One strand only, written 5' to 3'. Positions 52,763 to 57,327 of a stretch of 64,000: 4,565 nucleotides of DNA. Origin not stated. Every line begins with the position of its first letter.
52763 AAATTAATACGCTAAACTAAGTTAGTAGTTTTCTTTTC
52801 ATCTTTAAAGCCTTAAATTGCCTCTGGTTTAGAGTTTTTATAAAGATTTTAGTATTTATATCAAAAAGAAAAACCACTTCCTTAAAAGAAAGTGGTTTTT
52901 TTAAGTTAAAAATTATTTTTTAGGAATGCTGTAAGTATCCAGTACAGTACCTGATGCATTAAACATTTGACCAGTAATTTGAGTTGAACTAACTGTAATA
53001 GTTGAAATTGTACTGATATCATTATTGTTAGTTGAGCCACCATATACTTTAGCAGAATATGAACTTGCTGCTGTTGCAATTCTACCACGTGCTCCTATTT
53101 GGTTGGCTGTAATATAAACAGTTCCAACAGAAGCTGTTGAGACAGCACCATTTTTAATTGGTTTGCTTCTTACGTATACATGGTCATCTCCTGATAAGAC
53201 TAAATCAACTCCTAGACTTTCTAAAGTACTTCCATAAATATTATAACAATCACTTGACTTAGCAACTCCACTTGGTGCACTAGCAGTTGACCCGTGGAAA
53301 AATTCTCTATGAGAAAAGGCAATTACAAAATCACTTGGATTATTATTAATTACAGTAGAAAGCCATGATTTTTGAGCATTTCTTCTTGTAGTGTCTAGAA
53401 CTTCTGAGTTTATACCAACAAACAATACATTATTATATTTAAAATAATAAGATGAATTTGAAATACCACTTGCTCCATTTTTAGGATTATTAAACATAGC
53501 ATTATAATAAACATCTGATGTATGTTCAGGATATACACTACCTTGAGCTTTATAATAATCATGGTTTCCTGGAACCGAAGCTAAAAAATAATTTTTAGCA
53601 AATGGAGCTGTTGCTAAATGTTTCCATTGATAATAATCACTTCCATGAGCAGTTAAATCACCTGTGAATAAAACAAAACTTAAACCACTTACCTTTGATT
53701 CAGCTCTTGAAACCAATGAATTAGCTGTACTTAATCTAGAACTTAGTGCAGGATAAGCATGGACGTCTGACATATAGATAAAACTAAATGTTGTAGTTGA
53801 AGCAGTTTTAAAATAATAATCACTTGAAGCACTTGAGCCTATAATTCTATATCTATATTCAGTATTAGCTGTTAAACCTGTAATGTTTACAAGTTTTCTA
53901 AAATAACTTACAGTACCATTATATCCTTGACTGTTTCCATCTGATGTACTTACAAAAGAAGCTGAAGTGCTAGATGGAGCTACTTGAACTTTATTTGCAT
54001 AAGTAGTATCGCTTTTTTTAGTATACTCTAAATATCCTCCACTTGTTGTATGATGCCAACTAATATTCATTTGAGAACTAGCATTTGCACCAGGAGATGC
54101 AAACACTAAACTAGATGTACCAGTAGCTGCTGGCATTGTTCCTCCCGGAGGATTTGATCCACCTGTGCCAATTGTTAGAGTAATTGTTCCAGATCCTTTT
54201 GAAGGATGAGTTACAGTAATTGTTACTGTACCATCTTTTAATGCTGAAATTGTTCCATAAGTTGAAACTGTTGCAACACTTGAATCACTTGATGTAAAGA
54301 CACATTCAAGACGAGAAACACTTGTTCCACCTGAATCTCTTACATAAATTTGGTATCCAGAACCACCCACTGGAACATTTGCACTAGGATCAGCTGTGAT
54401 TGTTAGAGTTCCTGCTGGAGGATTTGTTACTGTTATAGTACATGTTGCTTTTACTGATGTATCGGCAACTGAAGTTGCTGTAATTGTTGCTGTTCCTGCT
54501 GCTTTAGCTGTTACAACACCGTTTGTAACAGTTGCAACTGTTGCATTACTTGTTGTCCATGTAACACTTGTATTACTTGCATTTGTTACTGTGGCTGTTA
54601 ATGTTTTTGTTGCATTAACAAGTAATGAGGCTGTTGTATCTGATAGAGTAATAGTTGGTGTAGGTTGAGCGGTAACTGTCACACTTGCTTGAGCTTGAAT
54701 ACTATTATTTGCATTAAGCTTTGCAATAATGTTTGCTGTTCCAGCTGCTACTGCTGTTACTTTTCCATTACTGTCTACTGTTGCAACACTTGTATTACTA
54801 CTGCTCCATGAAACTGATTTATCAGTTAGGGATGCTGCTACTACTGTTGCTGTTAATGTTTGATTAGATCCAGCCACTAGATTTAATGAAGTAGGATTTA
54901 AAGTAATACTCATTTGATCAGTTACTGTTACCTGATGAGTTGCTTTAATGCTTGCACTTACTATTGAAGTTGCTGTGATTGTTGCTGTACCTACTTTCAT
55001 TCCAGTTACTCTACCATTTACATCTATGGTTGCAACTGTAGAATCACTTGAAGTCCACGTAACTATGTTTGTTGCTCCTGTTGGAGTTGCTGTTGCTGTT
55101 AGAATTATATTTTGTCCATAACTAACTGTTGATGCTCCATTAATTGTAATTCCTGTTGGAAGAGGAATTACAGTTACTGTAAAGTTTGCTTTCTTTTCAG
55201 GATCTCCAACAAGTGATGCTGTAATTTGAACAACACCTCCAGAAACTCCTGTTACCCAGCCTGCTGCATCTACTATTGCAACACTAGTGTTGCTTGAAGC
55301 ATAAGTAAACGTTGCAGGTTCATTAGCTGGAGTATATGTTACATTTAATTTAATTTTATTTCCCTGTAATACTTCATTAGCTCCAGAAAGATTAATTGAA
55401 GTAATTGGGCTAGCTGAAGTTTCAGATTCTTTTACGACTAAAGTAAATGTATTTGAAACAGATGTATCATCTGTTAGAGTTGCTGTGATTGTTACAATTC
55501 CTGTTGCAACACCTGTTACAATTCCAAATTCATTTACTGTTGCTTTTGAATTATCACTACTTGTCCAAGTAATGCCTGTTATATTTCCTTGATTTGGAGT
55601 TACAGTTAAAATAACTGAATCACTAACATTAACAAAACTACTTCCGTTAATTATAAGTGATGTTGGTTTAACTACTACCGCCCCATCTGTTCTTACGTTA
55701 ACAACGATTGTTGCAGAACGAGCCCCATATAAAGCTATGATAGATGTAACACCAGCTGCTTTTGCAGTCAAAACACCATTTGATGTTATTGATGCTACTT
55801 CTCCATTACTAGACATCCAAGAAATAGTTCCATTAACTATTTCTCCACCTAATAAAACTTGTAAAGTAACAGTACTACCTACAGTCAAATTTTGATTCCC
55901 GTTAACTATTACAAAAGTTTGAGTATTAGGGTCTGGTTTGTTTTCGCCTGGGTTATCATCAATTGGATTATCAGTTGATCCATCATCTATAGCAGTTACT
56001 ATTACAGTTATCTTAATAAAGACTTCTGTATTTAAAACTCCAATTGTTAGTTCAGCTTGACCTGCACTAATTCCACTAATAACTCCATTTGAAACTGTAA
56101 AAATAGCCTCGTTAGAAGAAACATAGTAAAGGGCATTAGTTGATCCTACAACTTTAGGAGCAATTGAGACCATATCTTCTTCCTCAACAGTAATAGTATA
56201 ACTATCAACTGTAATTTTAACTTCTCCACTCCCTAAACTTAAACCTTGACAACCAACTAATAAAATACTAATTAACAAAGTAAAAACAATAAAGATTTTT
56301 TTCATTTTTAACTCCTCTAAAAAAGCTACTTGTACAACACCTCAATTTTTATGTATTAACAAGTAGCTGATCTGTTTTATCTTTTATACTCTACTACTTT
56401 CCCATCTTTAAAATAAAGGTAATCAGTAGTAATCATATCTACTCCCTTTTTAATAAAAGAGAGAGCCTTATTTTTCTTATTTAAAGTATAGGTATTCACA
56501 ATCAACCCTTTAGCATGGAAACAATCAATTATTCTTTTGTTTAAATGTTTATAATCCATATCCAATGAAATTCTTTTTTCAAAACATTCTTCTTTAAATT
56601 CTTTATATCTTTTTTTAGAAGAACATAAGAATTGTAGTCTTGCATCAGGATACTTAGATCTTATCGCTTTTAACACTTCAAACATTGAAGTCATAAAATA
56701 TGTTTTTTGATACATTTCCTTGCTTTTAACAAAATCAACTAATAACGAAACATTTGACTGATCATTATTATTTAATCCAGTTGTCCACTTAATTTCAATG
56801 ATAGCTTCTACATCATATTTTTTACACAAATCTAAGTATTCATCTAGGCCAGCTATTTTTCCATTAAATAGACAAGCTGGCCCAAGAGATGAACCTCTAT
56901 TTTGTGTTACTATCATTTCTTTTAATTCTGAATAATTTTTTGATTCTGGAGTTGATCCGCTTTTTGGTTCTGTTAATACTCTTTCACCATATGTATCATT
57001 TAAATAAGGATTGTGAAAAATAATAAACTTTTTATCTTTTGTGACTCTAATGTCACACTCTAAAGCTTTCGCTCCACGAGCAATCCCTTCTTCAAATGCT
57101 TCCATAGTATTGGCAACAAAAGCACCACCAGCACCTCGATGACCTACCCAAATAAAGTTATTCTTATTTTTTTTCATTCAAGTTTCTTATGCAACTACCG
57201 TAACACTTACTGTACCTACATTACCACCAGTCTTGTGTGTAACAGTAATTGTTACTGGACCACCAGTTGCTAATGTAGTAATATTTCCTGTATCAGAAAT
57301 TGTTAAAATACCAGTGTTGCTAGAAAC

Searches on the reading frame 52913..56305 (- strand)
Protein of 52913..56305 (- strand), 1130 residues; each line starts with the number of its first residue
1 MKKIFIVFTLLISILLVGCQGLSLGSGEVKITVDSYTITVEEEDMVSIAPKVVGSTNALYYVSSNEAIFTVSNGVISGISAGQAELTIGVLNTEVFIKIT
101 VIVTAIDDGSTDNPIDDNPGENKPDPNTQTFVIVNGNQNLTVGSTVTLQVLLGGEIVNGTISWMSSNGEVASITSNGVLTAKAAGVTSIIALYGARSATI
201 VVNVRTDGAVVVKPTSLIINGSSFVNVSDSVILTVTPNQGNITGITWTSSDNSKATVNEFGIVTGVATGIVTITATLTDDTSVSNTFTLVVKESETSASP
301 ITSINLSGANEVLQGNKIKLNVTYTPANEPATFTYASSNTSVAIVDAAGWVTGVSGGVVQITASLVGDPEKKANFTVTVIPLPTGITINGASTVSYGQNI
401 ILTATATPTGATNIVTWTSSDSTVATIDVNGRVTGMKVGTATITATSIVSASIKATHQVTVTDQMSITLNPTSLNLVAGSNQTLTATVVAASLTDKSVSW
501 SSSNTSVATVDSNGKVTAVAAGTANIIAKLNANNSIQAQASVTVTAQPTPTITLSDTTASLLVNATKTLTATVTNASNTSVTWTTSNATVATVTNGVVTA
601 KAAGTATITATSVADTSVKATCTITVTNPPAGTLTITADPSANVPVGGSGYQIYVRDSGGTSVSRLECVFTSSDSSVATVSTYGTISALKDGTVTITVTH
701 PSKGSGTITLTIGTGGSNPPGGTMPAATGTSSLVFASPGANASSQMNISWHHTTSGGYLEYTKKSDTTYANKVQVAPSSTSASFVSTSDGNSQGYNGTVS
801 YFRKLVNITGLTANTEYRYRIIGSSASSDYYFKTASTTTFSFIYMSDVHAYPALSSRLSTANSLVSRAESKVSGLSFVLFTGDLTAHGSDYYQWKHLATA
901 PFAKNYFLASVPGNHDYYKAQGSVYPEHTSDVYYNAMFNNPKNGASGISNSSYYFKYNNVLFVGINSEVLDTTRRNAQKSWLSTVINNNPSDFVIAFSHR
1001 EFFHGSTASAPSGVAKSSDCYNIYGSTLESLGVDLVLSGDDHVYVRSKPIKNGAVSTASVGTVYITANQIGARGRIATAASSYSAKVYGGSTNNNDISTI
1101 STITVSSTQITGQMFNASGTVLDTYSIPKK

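Call 24: search_protein_families(library=pfam, proteins=[window:52913-56305:-], max_evalue=0.001)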
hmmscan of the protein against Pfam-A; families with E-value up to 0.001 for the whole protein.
window:52913-56305:- (1130 aa): 7 families
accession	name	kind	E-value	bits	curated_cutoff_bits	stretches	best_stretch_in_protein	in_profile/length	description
PF02368.24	Big_2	-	4.6e-61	203.2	22.8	7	466-532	4-70/79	Bacterial Ig-like domain (group 2)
PF00149.33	Metallophos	-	3.3e-15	57.5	21.5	1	842-1044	3-191/191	Calcineurin-like phosphoesterase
PF21461.3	HL_N-beta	-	6.6e-08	32.7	27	0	582-611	15-44/57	Hyaluronate lyase, N-terminal beta-sheet domain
PF22359.2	Big-like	-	3.7e-07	30.7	27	1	500-546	5-48/48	Bacterial Ig-like domain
PF16656.11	Pur_ac_phosph_N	-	7.9e-07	30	30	1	735-834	5-93/93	Purple acid Phosphatase, N-terminal domain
PF13927.12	Ig_3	-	2.2e-05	25.3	30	0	550-624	2-76/78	Immunoglobulin domain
PF07679.22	I-set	-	0.00033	21.1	23.7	0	559-635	10-83/90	Immunoglobulin I-set domain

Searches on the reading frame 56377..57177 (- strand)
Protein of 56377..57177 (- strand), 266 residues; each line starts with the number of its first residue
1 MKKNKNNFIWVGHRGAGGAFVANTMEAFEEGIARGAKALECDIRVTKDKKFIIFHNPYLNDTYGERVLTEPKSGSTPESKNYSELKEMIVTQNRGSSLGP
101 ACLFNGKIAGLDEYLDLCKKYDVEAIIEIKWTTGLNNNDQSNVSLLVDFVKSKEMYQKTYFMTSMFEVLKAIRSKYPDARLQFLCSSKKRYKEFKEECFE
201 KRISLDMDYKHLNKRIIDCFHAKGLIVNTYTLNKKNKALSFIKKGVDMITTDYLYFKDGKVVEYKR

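Call 24: search_protein_families(library=pfam, proteins=[window:56377-57177:-], max_evalue=0.001)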
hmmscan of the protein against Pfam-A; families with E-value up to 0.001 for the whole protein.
window:56377-57177:- (266 aa): 1 family
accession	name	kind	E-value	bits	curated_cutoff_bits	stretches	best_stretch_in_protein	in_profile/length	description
PF03009.23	GDPD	-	1.9e-28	100.7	23.6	1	13-253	1-241/244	Glycerophosphoryl diester phosphodiesterase family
